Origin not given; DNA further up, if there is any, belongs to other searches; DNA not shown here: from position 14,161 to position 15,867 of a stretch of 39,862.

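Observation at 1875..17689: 16-kb oxidoreductase and TIM-barrel-rich sugar-acid locus with no kinase, no regulator and no lyase, built around a TTT transporter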

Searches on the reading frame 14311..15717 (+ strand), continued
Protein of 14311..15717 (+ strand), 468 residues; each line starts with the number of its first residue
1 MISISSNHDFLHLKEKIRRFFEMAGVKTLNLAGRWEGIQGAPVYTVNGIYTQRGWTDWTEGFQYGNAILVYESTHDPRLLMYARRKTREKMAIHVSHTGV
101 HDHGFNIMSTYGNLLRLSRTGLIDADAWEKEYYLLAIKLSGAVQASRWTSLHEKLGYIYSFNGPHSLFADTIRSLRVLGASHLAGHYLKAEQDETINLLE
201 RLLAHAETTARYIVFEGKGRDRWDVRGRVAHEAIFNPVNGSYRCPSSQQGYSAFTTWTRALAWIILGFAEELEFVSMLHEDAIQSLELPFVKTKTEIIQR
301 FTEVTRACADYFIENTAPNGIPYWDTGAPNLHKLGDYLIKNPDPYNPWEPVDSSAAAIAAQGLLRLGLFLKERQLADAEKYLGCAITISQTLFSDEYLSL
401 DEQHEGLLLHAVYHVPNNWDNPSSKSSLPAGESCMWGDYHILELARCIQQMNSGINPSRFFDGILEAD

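Call 65: search_protein_families(library=pfam, proteins=[L126:8223-9074:-, L099:17334-18434:-, L109:13182-14660:+, L137:10478-10927:+, L104:10487-11212:-, L148:6587-7201:-, L143:6135-7523:+, L158:17948-19321:-, L099:14451-15836:-, L099:15976-17307:-], max_evalue=0.0001)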
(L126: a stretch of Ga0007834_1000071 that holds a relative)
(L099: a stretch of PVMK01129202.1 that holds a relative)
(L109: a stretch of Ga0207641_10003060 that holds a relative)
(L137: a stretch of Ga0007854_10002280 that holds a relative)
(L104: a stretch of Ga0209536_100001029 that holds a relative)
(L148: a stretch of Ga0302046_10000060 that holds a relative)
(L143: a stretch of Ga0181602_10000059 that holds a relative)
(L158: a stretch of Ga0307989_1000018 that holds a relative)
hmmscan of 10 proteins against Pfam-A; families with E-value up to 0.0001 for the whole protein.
L126:8223-9074:- (283 aa): 4 families
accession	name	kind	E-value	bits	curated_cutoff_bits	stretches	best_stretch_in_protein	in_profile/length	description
PF12833.13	HTH_18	-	1.4e-18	67.4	33.6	1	204-281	1-79/80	Helix-turn-helix domain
PF00165.29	HTH_AraC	-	1.9e-12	47.4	26.6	1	251-280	13-41/42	Bacterial regulatory helix-turn-helix proteins, AraC family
PF07883.17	Cupin_2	-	2.2e-09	37.3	27.2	1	42-94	5-57/70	Cupin domain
PF02311.25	AraC_binding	-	3.1e-06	27.4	21.1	1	49-93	17-61/135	AraC-like ligand binding domain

L099:17334-18434:- (366 aa): 1 family
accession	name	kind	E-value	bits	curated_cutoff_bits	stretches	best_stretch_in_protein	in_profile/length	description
PF00294.29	PfkB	-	1.2e-23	84.4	25.8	1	15-346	3-297/302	pfkB family carbohydrate kinase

L109:13182-14660:+ (492 aa): 1 family
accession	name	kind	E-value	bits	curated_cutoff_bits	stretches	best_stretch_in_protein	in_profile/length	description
PF00724.26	Oxidored_FMN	-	9e-23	81.5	27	1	54-276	12-231/342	NADH:flavin oxidoreductase / NADH oxidase family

L137:10478-10927:+ (149 aa): 6 families
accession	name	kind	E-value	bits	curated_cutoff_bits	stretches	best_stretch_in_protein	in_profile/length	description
PF07883.17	Cupin_2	-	2e-19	69.5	27.2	1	40-108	3-70/70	Cupin domain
PF01050.24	MannoseP_isomer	-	7.6e-08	33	23.6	1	33-107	26-100/116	Mannose-6-phosphate isomerase C-terminal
PF16867.11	DMSP_lyase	-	1.2e-06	28.8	27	1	22-102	82-160/162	Dimethlysulfonioproprionate lyase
PF00190.28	Cupin_1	-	6.6e-06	26.2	22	1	35-110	33-115/151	Cupin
PF02311.25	AraC_binding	-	9e-06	25.9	21.1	1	50-129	17-96/135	AraC-like ligand binding domain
PF05899.18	Cupin_3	-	5.6e-05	23.2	23.5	0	40-90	10-60/74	EutQ-like cupin domain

L104:10487-11212:- (241 aa): 1 family
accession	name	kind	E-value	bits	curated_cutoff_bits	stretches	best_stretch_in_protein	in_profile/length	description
PF01081.25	Aldolase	-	8.9e-36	123.6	27.8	1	26-221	5-194/196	KDPG and KHG aldolase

L148:6587-7201:- (204 aa): 0 families

L143:6135-7523:+ (462 aa): 1 family
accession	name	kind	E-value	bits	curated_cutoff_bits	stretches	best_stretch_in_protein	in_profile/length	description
PF00474.23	SSF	-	1.3e-16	61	22.8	1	33-339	1-314/406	Sodium:solute symporter family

L158:17948-19321:- (457 aa): 1 family
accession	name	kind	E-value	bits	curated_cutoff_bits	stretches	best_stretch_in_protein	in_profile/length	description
PF06253.16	MTTB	-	3.6e-66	223.6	25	1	2-448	35-490/500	Trimethylamine methyltransferase (MTTB)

L099:14451-15836:- (461 aa): 1 family
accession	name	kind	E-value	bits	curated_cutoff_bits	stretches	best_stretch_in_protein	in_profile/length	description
PF00202.27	Aminotran_3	-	4.6e-86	289.5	30.5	1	55-456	9-403/403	Aminotransferase class-III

L099:15976-17307:- (443 aa): 2 families
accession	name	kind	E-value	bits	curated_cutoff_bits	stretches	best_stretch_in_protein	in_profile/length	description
PF01408.29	GFO_IDH_MocA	-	3.1e-11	44.4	24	1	31-172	3-120/120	Oxidoreductase family, NAD-binding Rossmann fold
PF22725.1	GFO_IDH_MocA_C3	-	2.2e-08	34.6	27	1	184-287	5-107/124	GFO/IDH/MocA C-terminal domain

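Call 68: search_protein_families(library=ncbifam, proteins=[L120:1843-2862:+, L110:3168-4196:+, L126:13074-14228:+, L158:14122-15231:+, L120:2837-3517:+, L110:2393-3133:+, L131:2434-3921:+, L137:10478-10927:+, L108:5927-7000:+], max_evalue=0.00001)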
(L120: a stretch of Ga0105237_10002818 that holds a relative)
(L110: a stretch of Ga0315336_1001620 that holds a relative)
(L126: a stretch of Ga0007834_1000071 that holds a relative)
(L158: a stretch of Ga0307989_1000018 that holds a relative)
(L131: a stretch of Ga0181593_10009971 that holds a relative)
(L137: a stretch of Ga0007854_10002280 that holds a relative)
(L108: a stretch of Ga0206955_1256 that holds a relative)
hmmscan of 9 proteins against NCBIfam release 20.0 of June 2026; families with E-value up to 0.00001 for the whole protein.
L120:1843-2862:+ (339 aa): 18 families
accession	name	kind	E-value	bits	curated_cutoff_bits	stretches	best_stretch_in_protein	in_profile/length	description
NF041633.1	trifunc_aldol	exception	3e-165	551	700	1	2-339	243-580/580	KHG/KDPG aldolase/sugar kinase fusion protein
NF041332.1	KDG_KDGal_kin_Halo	equivalog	1.7e-69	234.7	440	1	3-339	4-320/320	bifunctional 2-dehydro-3-deoxygluconokinase/2-dehydro-3-deoxygalactonokinase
NF040938.1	KDG_KDGal_kin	equivalog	1.4e-39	136.1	400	1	4-329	2-303/305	bifunctional 2-dehydro-3-deoxygluconokinase/2-dehydro-3-deoxygalactonokinase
TIGR04382.1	myo_inos_iolC_N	equivalog_domain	2.6e-32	112.3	300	1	19-310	21-289/309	5-dehydro-2-deoxygluconokinase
NF006957.1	PRK09434.1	equivalog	2.8e-16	59.9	450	1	30-302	25-272/302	fructokinase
NF053626.1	RibKinHalex1628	equivalog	4.2e-15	56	330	2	266-330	226-292/293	ATP-dependent ribose-1-phosphate kinase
NF049991.1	TagKinase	equivalog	1.6e-14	53.4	420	1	3-315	10-300/321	tagatose kinase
TIGR02152.1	D_ribokin_bact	equivalog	2.4e-14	53.4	299.65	1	182-309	170-279/298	ribokinase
NF052444.1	DhDoxglucKinKdgK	equivalog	1.7e-13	50.7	400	1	23-206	16-207/303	2-dehydro-3-deoxygluconokinase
NF008353.0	PRK11142.1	equivalog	5e-13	49.2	341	1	27-312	34-285/307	ribokinase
NF041134.1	R1P_kin_Thcocales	equivalog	1.2e-09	38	500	0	27-89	32-94/291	ADP-dependent ribose-1-phosphate kinase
NF047869.1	myo_kin_aldol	exception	1.5e-08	33.5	600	1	20-176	27-181/586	bifunctional 5-dehydro-2-deoxygluconokinase/5-dehydro-2-deoxyphosphogluconate aldolase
TIGR03168.1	1-PFK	subfamily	1.9e-08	33.6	216.4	1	255-328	226-298/305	hexose kinase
TIGR03828.1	pfkB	equivalog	1.1e-07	31.2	292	1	255-328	226-298/305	1-phosphofructokinase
NF007321.0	PRK09813.1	equivalog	2.3e-07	30.6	247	0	257-305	201-249/261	fructoselysine 6-kinase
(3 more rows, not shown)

L110:3168-4196:+ (342 aa): 16 families
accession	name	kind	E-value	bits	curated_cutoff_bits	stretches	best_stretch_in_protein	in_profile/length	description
NF041633.1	trifunc_aldol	exception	1.9e-154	515.3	700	1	2-342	243-580/580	KHG/KDPG aldolase/sugar kinase fusion protein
NF041332.1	KDG_KDGal_kin_Halo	equivalog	5.4e-78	262.6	440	1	3-342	4-320/320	bifunctional 2-dehydro-3-deoxygluconokinase/2-dehydro-3-deoxygalactonokinase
NF040938.1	KDG_KDGal_kin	equivalog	1.5e-32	113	400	1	4-332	2-303/305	bifunctional 2-dehydro-3-deoxygluconokinase/2-dehydro-3-deoxygalactonokinase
TIGR04382.1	myo_inos_iolC_N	equivalog_domain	6.7e-31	107.7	300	1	18-312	20-288/309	5-dehydro-2-deoxygluconokinase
NF006957.1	PRK09434.1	equivalog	2.5e-17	63.4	450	1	31-305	26-272/302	fructokinase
NF053626.1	RibKinHalex1628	equivalog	1.1e-14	54.6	330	1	266-332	223-291/293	ATP-dependent ribose-1-phosphate kinase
NF008353.0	PRK11142.1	equivalog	2.3e-14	53.6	341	1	22-326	29-296/307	ribokinase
NF052444.1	DhDoxglucKinKdgK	equivalog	1e-12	48.1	400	1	24-208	17-209/303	2-dehydro-3-deoxygluconokinase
TIGR02152.1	D_ribokin_bact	equivalog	2e-12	47.1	299.65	1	180-313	168-280/298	ribokinase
NF049991.1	TagKinase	equivalog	8.1e-12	44.6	420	1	2-325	9-307/321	tagatose kinase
NF041134.1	R1P_kin_Thcocales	equivalog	1.6e-09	37.6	500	0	248-305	199-254/291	ADP-dependent ribose-1-phosphate kinase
TIGR03168.1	1-PFK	subfamily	5.4e-09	35.4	216.4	1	25-327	28-294/305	hexose kinase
NF047869.1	myo_kin_aldol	exception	9.4e-09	34.2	600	0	24-174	31-179/586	bifunctional 5-dehydro-2-deoxygluconokinase/5-dehydro-2-deoxyphosphogluconate aldolase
TIGR03828.1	pfkB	equivalog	1.9e-08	33.7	292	1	25-318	28-286/305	1-phosphofructokinase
NF007321.0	PRK09813.1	equivalog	8.6e-08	32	247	0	262-309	203-250/261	fructoselysine 6-kinase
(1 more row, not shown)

L126:13074-14228:+ (384 aa): 12 families
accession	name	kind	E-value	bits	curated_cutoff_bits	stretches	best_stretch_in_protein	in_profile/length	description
NF041633.1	trifunc_aldol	exception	5.7e-82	276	700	1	34-382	244-578/580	KHG/KDPG aldolase/sugar kinase fusion protein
NF041332.1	KDG_KDGal_kin_Halo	equivalog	7.2e-43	147.2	440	1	35-377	5-312/320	bifunctional 2-dehydro-3-deoxygluconokinase/2-dehydro-3-deoxygalactonokinase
TIGR04382.1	myo_inos_iolC_N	equivalog_domain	1.4e-32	113.2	300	1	49-373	21-307/309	5-dehydro-2-deoxygluconokinase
NF040938.1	KDG_KDGal_kin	equivalog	8e-21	74.4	400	1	35-365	2-292/305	bifunctional 2-dehydro-3-deoxygluconokinase/2-dehydro-3-deoxygalactonokinase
NF047869.1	myo_kin_aldol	exception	5.5e-14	51.4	600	1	32-371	7-327/586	bifunctional 5-dehydro-2-deoxygluconokinase/5-dehydro-2-deoxyphosphogluconate aldolase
NF006957.1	PRK09434.1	equivalog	2.2e-10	40.5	450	1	56-369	21-297/302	fructokinase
NF007321.0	PRK09813.1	equivalog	1e-09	38.2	247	1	282-358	181-256/261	fructoselysine 6-kinase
NF041134.1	R1P_kin_Thcocales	equivalog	1.7e-09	37.5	500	1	290-375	196-282/291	ADP-dependent ribose-1-phosphate kinase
NF053626.1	RibKinHalex1628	equivalog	1e-08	35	330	0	316-374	230-290/293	ATP-dependent ribose-1-phosphate kinase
TIGR03168.1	1-PFK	subfamily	1.8e-08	33.7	216.4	1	296-374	222-298/305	hexose kinase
TIGR03828.1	pfkB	equivalog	1.6e-07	30.7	292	1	297-374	223-298/305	1-phosphofructokinase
NF052444.1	DhDoxglucKinKdgK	equivalog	2.4e-07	30.5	400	0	174-236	134-193/303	2-dehydro-3-deoxygluconokinase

L158:14122-15231:+ (369 aa): 13 families
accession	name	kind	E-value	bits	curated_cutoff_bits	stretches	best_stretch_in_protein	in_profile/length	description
NF041633.1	trifunc_aldol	exception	2e-71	241.2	700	1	22-364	235-574/580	KHG/KDPG aldolase/sugar kinase fusion protein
NF041332.1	KDG_KDGal_kin_Halo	equivalog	2.9e-42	145.2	440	1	30-369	3-320/320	bifunctional 2-dehydro-3-deoxygluconokinase/2-dehydro-3-deoxygalactonokinase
TIGR04382.1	myo_inos_iolC_N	equivalog_domain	2.4e-27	96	300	1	29-360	2-309/309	5-dehydro-2-deoxygluconokinase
NF040938.1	KDG_KDGal_kin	equivalog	7.3e-22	77.8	400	1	31-361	1-304/305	bifunctional 2-dehydro-3-deoxygluconokinase/2-dehydro-3-deoxygalactonokinase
NF047869.1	myo_kin_aldol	exception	1.3e-13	50.2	600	0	293-362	266-333/586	bifunctional 5-dehydro-2-deoxygluconokinase/5-dehydro-2-deoxyphosphogluconate aldolase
NF053626.1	RibKinHalex1628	equivalog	7.1e-11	42.1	330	1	301-361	230-292/293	ATP-dependent ribose-1-phosphate kinase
NF006957.1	PRK09434.1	equivalog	1.4e-10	41.2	450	1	165-346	120-291/302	fructokinase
NF049991.1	TagKinase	equivalog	9.7e-09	34.4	420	1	73-362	54-317/321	tagatose kinase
NF007321.0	PRK09813.1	equivalog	7.8e-08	32.1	247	0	279-344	193-257/261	fructoselysine 6-kinase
TIGR03168.1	1-PFK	subfamily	6.9e-07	28.5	216.4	1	285-359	225-298/305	hexose kinase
NF041134.1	R1P_kin_Thcocales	equivalog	7.1e-07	28.9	500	0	302-351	223-272/291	ADP-dependent ribose-1-phosphate kinase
NF052444.1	DhDoxglucKinKdgK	equivalog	5.3e-06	26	400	0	173-334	136-282/303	2-dehydro-3-deoxygluconokinase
TIGR03828.1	pfkB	equivalog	7.2e-06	25.2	292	0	287-358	227-297/305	1-phosphofructokinase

L120:2837-3517:+ (226 aa): 9 families
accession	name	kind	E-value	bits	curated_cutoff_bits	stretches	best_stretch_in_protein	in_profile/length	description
NF005119.0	PRK06552.1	subfamily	4.9e-57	192.9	238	1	12-223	1-212/213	bifunctional 2-keto-4-hydroxyglutarate aldolase/2-keto-3-deoxy-6-phosphogluconate aldolase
TIGR01182.1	eda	subfamily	1.9e-52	177.6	156.05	1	25-218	9-202/204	bifunctional 4-hydroxy-2-oxoglutarate aldolase/2-dehydro-3-deoxy-phosphogluconate aldolase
NF005673.0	PRK07455.1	equivalog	3.3e-45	153.9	232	1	26-220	15-209/213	bifunctional 4-hydroxy-2-oxoglutarate aldolase/2-dehydro-3-deoxy-phosphogluconate aldolase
NF004325.0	PRK05718.1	subfamily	3e-43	147.6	241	1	13-220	4-211/213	keto-hydroxyglutarate-aldolase/keto-deoxy-phosphogluconate aldolase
NF005499.0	PRK07114.1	equivalog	8.7e-42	143.4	275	1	11-225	3-222/223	bifunctional 4-hydroxy-2-oxoglutarate aldolase/2-dehydro-3-deoxy-phosphogluconate aldolase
NF006600.0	PRK09140.1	subfamily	4.8e-37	127.3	207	1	25-200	12-188/210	2-dehydro-3-deoxy-6-phosphogalactonate aldolase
NF004673.0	PRK06015.1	equivalog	1.3e-32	113.4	320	1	15-216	6-207/212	2-dehydro-3-deoxy-phosphogluconate aldolase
NF041633.1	trifunc_aldol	exception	1.5e-25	89.6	700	1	18-224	3-221/580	KHG/KDPG aldolase/sugar kinase fusion protein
NF041011.1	dihydoor_dh_Arch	equivalog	4.5e-06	26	330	0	47-101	198-248/289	dihydroorotate dehydrogenase PyrD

L110:2393-3133:+ (246 aa): 8 families
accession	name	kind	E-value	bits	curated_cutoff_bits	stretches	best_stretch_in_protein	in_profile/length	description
NF005119.0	PRK06552.1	subfamily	2.7e-60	203.5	238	1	35-241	3-209/213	bifunctional 2-keto-4-hydroxyglutarate aldolase/2-keto-3-deoxy-6-phosphogluconate aldolase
TIGR01182.1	eda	subfamily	2.7e-54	183.6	156.05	1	45-237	8-200/204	bifunctional 4-hydroxy-2-oxoglutarate aldolase/2-dehydro-3-deoxy-phosphogluconate aldolase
NF005673.0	PRK07455.1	equivalog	1.1e-53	181.6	232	1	41-242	9-210/213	bifunctional 4-hydroxy-2-oxoglutarate aldolase/2-dehydro-3-deoxy-phosphogluconate aldolase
NF005499.0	PRK07114.1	equivalog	2.3e-47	161.6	275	1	34-245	5-221/223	bifunctional 4-hydroxy-2-oxoglutarate aldolase/2-dehydro-3-deoxy-phosphogluconate aldolase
NF004325.0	PRK05718.1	subfamily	3.6e-41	140.9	241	1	38-236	8-206/213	keto-hydroxyglutarate-aldolase/keto-deoxy-phosphogluconate aldolase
NF006600.0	PRK09140.1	subfamily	4.5e-38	130.7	207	1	44-240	10-203/210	2-dehydro-3-deoxy-6-phosphogalactonate aldolase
NF004673.0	PRK06015.1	equivalog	4.4e-35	121.4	320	1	32-235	1-205/212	2-dehydro-3-deoxy-phosphogluconate aldolase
NF041633.1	trifunc_aldol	exception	1.8e-29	102.7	700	1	38-244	2-220/580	KHG/KDPG aldolase/sugar kinase fusion protein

L131:2434-3921:+ (495 aa): 7 families
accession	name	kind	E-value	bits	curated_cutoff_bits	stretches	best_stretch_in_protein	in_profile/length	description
NF010047.0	PRK13523.1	equivalog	1.8e-21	76.6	431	1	49-279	7-222/339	NADPH dehydrogenase NamA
NF006101.0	PRK08255.1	equivalog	4.6e-18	64.7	1078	1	49-280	401-632/768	bifunctional salicylyl-CoA 5-hydroxylase/oxidoreductase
NF007899.0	PRK10605.1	subfamily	7.8e-18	64.8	403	1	186-275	146-237/365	N-ethylmaleimide reductase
TIGR03997.1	mycofact_OYE_2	equivalog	3.1e-16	58.9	793.15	1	190-279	130-222/645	mycofactocin system FadH/OYE family oxidoreductase 2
NF041087.1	bile_acid_BaiCD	equivalog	3.2e-15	55.3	825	1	192-276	132-219/642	bile acid Fe-S flavoenzyme BaiCD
NF045599.1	bili_reduct_long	exception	1.8e-10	39.7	750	1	192-274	132-214/641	bilirubin reductase, long form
NF045592.1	bili_reduct_N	equivalog_domain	1.3e-09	37.7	425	1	192-274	132-214/363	bilirubin reductase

L137:10478-10927:+ (149 aa): 6 families
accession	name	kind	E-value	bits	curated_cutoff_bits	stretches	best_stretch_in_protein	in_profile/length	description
TIGR03214.2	ura-cupin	equivalog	7.6e-08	32.1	200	1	27-107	39-121/249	(S)-ureidoglycine aminohydrolase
TIGR01479.1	GMP_PMI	equivalog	1.4e-07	30.7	372.95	1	31-107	371-447/467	mannose-1-phosphate guanylyltransferase/mannose-6-phosphate isomerase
NF040771.1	AAH_UGLYAH2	exception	2.9e-07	30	350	1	32-107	60-136/267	bifunctional allantoicase/(S)-ureidoglycine aminohydrolase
NF008376.0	PRK11171.1-5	equivalog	1.6e-06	27.5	338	1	32-107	65-141/278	(S)-ureidoglycine aminohydrolase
TIGR03404.1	bicupin_oxalic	subfamily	2.7e-06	26.7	254.2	1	32-108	242-323/367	bicupin, oxalate decarboxylase family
NF008373.0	PRK11171.1-2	equivalog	4.3e-06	26.1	445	1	36-107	69-141/274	(S)-ureidoglycine aminohydrolase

L108:5927-7000:+ (357 aa): 17 families
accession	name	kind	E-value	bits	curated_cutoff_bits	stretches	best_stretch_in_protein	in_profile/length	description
NF041633.1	trifunc_aldol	exception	4.9e-167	556.9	700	1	15-357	238-580/580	KHG/KDPG aldolase/sugar kinase fusion protein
NF041332.1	KDG_KDGal_kin_Halo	equivalog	2.8e-69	234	440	1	20-357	3-320/320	bifunctional 2-dehydro-3-deoxygluconokinase/2-dehydro-3-deoxygalactonokinase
NF040938.1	KDG_KDGal_kin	equivalog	3.9e-39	134.6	400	1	21-347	1-303/305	bifunctional 2-dehydro-3-deoxygluconokinase/2-dehydro-3-deoxygalactonokinase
TIGR04382.1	myo_inos_iolC_N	equivalog_domain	7.5e-32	110.8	300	1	20-328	3-289/309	5-dehydro-2-deoxygluconokinase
NF006957.1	PRK09434.1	equivalog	3.3e-15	56.4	450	1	49-321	26-273/302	fructokinase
NF053626.1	RibKinHalex1628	equivalog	9.1e-15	54.9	330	2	283-348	225-292/293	ATP-dependent ribose-1-phosphate kinase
NF052444.1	DhDoxglucKinKdgK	equivalog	1.7e-14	53.9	400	1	22-225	4-208/303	2-dehydro-3-deoxygluconokinase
TIGR02152.1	D_ribokin_bact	equivalog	8.6e-14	51.6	299.65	1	200-327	170-279/298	ribokinase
NF049991.1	TagKinase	equivalog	4e-12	45.6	420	1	19-230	8-219/321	tagatose kinase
NF008353.0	PRK11142.1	equivalog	4.6e-12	46.1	341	1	45-330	34-285/307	ribokinase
NF041134.1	R1P_kin_Thcocales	equivalog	4.9e-09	36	500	0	283-321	217-255/291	ADP-dependent ribose-1-phosphate kinase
TIGR03168.1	1-PFK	subfamily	3.2e-08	32.9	216.4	1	273-346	226-298/305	hexose kinase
NF047869.1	myo_kin_aldol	exception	4e-08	32.1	600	0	37-192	26-179/586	bifunctional 5-dehydro-2-deoxygluconokinase/5-dehydro-2-deoxyphosphogluconate aldolase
NF007321.0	PRK09813.1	equivalog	4.8e-08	32.8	247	0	276-323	202-249/261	fructoselysine 6-kinase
TIGR03828.1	pfkB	equivalog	1.2e-07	31.1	292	1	273-344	226-296/305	1-phosphofructokinase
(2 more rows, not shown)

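Call 93: search_dna_similar(query=window:14311-15717:+, collection=plasmids, mode=protein, max_evalue=1e-30, max_rows=30)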
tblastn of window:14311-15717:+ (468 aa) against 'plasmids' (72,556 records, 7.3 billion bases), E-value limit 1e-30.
Records with a match: 1; places in all: 1; records where one place covers at least 80% of the query: 1.
Best place of each record, by identity: <60% 1.
By first word of the organism name: Chondrinema 1.
By predicted mobility (MOB-suite, as given by PLSDB): non-mobilizable 1.
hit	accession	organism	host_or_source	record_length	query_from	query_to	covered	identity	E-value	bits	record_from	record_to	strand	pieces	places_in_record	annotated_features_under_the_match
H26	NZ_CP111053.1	Chondrinema litorale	Seaweed,red alga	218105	17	462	95%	51.1%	2e-140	452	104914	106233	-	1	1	glycoside hydrolase family 88 protein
